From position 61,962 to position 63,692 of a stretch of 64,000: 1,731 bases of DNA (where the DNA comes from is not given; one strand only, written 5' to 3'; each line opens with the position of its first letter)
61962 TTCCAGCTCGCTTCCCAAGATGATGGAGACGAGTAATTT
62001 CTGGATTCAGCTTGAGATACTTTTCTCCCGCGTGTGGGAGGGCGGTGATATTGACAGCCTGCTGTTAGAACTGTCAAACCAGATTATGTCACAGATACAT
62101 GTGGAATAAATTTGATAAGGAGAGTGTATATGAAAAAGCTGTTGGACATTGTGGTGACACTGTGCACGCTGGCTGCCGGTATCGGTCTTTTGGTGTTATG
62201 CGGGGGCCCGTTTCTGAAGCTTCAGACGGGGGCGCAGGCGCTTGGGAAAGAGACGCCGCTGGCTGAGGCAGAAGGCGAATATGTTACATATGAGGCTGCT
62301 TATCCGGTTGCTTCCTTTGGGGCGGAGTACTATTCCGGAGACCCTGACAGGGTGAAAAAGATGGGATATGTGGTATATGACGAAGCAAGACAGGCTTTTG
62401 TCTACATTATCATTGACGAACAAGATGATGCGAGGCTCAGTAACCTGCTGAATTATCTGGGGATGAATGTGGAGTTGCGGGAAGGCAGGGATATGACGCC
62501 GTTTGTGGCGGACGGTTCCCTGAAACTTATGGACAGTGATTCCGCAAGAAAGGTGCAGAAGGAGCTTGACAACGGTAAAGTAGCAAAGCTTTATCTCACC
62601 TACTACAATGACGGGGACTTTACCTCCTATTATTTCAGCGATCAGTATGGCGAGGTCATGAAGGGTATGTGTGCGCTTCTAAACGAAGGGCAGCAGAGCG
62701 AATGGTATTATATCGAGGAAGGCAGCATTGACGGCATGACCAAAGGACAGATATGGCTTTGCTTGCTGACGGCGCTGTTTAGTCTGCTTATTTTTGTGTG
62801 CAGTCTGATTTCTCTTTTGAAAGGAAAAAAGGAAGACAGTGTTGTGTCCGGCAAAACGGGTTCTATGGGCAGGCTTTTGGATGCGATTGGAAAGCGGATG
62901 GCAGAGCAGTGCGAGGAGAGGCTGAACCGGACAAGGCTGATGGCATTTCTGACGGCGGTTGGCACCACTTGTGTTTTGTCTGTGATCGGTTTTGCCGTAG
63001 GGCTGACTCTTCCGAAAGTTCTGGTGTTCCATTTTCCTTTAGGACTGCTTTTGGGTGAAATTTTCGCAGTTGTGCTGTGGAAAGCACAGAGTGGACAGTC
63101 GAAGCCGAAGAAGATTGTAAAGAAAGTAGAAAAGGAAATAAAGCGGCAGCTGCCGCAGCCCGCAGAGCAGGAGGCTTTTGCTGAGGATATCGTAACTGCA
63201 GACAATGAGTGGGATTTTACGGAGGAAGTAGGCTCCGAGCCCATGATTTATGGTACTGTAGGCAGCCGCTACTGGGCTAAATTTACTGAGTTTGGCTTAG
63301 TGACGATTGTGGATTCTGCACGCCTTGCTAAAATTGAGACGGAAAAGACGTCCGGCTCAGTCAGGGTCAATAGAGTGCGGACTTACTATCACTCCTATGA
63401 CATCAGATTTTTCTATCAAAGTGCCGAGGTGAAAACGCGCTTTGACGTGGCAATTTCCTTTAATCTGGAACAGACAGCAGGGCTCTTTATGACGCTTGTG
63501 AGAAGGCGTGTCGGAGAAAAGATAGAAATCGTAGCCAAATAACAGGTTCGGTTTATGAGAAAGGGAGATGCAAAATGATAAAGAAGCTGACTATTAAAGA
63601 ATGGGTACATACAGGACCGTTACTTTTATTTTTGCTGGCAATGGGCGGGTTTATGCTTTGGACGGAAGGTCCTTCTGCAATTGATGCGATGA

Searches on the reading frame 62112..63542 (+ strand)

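Call 40: search_protein_families(library=pfam, proteins=[window:62112-63542:+], max_evalue=0.00001)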
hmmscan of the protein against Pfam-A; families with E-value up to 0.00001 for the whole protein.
window:62112-63542:+ (476 aa): 1 family
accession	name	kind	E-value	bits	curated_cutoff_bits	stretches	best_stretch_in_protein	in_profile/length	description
PF20456.3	DUF6709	-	1.5e-16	60.7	27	1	3-243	5-217/339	Family of unknown function (DUF6709)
